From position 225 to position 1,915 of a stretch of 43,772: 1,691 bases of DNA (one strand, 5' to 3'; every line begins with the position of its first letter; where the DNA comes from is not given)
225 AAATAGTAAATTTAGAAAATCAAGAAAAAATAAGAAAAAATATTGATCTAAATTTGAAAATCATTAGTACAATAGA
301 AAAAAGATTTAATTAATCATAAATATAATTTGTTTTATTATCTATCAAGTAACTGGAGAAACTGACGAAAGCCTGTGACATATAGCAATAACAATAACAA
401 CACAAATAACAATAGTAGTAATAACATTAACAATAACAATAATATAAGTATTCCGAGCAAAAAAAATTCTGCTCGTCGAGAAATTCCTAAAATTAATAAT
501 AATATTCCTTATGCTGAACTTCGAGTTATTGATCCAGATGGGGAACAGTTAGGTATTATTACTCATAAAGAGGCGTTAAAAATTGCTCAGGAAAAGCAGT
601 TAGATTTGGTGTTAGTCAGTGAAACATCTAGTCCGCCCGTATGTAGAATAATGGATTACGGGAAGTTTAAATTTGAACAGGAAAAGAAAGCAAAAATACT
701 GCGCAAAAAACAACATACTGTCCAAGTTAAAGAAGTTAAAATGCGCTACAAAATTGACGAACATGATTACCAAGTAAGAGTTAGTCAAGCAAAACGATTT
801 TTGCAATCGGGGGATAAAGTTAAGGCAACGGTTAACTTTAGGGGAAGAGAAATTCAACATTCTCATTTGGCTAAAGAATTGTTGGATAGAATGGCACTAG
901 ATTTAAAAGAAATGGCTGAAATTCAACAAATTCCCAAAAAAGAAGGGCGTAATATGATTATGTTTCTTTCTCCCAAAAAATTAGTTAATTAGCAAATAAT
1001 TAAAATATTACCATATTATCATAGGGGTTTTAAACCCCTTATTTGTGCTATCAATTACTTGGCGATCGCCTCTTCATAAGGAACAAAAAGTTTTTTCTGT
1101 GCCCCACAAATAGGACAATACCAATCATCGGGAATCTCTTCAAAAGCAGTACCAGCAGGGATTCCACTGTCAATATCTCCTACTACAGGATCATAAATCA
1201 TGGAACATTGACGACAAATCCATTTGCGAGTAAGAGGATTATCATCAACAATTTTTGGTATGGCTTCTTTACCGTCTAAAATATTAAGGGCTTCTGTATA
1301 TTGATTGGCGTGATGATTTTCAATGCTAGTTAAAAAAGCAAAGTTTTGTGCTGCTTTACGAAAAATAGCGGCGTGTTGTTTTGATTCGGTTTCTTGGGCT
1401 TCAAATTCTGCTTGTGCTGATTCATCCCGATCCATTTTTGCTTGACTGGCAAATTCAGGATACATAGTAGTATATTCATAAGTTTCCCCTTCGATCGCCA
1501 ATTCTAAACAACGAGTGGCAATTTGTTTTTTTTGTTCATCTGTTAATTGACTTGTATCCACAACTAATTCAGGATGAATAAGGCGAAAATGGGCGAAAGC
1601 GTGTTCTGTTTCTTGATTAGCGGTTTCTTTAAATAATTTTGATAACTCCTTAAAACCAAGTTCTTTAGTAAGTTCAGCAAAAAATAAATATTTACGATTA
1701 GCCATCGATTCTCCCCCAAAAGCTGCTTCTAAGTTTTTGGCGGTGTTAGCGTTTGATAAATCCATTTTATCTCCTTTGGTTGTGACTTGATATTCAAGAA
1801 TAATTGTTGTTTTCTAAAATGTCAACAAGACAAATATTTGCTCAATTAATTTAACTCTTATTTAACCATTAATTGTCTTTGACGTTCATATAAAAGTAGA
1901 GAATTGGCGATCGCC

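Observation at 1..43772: The entire window is a single spacer-less perfect palindrome (2 x 21,886 bp), most likely a fold-back assembly or read artefact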

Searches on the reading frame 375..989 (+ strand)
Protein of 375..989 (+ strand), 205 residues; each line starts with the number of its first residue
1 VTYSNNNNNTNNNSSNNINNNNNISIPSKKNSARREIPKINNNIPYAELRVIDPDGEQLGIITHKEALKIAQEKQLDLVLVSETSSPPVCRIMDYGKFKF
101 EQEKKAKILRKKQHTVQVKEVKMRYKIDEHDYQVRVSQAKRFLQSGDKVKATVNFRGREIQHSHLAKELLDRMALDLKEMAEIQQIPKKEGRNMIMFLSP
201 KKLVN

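Call 14: list_cluster_members(proteins=[window:375-989:+, window:1058-1765:-, window:7338-8003:-, window:10700-12352:+, window:12403-13284:-, window:13868-14794:-, window:14960-16330:-, window:16514-17281:-, window:18282-19412:+, window:19643-21871:+])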
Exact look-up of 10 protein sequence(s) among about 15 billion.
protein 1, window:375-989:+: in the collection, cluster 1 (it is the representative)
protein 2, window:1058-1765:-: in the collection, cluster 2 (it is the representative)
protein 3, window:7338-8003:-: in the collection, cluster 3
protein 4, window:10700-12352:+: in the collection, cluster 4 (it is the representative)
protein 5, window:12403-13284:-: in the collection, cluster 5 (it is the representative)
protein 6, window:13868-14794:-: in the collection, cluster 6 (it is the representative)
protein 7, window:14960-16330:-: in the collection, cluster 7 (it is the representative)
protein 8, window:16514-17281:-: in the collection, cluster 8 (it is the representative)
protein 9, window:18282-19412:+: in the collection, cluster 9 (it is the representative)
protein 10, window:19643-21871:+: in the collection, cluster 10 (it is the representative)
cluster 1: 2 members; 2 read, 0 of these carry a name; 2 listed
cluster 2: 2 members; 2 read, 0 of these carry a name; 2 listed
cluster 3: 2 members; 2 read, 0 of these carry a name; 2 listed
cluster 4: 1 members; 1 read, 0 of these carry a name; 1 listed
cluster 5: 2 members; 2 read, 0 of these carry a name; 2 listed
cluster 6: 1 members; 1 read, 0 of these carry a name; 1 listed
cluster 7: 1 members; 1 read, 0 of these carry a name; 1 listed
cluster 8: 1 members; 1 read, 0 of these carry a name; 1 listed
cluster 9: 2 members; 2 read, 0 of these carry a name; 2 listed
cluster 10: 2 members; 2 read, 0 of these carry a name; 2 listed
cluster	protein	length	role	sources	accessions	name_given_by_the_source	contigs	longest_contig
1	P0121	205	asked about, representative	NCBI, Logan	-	-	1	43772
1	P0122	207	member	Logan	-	-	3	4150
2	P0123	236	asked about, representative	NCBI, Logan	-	-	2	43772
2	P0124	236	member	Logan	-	-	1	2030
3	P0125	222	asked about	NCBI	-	-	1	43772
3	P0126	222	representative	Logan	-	-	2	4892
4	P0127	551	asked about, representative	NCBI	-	-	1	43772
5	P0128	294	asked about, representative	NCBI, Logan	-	-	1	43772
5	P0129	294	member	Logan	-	-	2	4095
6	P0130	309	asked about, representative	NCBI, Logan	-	-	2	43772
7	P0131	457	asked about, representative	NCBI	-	-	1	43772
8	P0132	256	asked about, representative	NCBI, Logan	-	-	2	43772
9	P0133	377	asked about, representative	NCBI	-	-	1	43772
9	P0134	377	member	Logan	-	-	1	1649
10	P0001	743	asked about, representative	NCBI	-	-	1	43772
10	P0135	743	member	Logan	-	-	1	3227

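Call 15: find_encoding_contigs(protein=P0135, flank=10000, max_places=10)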
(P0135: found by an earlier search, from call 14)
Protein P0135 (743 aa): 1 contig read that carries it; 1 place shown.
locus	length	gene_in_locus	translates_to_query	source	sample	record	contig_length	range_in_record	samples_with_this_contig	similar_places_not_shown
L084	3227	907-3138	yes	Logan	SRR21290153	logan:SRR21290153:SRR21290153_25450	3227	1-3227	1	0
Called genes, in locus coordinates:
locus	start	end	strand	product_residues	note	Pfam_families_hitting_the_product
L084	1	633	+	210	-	?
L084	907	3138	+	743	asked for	PF03065:Glyco_hydro_57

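Call 16: find_encoding_contigs(protein=P0134, flank=10000, max_places=10)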
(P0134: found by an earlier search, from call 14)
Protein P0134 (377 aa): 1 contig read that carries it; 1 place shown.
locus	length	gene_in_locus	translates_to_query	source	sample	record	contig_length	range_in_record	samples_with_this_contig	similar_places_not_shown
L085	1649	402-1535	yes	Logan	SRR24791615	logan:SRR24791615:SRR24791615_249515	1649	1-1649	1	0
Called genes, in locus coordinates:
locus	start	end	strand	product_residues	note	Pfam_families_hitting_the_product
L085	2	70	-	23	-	?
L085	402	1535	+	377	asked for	PF03480:DctP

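Call 19: search_protein_families(library=pfam, proteins=[window:375-989:+])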
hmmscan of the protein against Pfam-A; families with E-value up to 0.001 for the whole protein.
window:375-989:+ (205 aa): 2 families
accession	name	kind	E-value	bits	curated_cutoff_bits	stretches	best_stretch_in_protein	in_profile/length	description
PF00707.27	IF3_C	-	5.2e-35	119.7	34.8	1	116-201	1-86/86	Translation initiation factor IF-3, C-terminal domain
PF05198.21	IF3_N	-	6.6e-31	106.7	26.9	1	40-107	1-68/70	Translation initiation factor IF-3, N-terminal domain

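Call 22: find_encoding_contigs(protein=P0122, flank=10000, max_places=6)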
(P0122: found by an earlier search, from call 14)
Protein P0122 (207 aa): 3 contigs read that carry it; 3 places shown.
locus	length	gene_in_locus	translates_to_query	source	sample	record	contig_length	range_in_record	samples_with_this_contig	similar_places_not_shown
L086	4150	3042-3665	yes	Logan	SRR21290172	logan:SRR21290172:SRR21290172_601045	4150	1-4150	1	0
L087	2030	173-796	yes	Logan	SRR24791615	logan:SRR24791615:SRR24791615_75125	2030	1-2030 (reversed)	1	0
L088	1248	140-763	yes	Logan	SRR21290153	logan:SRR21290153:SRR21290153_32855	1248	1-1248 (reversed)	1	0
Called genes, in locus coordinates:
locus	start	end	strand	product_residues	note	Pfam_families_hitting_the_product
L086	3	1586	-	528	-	?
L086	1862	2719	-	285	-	PF02653:BPD_transp_2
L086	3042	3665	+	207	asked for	PF05198:IF3_N, PF00707:IF3_C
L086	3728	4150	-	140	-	?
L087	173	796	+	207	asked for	PF05198:IF3_N, PF00707:IF3_C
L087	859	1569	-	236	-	PF02915:Rubrerythrin, PF00301:Rubredoxin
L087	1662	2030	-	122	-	?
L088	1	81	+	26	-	?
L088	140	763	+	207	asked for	PF05198:IF3_N, PF00707:IF3_C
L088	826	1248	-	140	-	?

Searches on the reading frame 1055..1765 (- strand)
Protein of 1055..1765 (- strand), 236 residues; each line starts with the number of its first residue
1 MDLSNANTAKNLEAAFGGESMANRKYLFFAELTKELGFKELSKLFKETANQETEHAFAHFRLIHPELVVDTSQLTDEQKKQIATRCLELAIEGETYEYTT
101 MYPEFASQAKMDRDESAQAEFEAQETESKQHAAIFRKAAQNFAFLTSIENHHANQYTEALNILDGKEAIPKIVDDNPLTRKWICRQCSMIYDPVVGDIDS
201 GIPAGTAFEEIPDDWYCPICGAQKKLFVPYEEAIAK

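Call 19: search_protein_families(library=pfam, proteins=[window:1058-1765:-])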
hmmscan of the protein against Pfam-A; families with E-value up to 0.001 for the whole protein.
window:1058-1765:- (236 aa): 2 families
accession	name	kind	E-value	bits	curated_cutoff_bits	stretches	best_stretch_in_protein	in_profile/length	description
PF00301.25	Rubredoxin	-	1.5e-19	70.1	23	1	181-227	1-47/47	Rubredoxin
PF02915.23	Rubrerythrin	-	1.9e-17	64.4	22.8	1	10-138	1-136/137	Rubrerythrin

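Call 23: find_encoding_contigs(protein=window:1055-1765:-, flank=10000, max_places=6)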
Protein window:1055-1765:- (236 aa): 2 contigs read that carry it; 2 places shown.
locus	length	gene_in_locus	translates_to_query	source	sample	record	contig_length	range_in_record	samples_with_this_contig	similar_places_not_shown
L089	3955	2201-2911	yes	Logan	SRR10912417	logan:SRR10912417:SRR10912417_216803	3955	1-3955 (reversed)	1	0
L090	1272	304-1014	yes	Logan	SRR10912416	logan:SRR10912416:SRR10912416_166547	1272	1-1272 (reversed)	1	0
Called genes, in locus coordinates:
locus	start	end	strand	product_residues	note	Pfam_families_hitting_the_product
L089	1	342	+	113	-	?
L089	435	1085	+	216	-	-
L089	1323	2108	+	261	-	PF22435:MRM3-like_sub_bind, PF08032:SpoU_sub_bind (weak), PF00588:SpoU_methylase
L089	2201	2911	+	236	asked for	PF02915:Rubrerythrin, PF00301:Rubredoxin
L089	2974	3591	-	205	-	PF05198:IF3_N, PF00707:IF3_C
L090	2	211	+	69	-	?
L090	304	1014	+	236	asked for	PF02915:Rubrerythrin, PF00301:Rubredoxin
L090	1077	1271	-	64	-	?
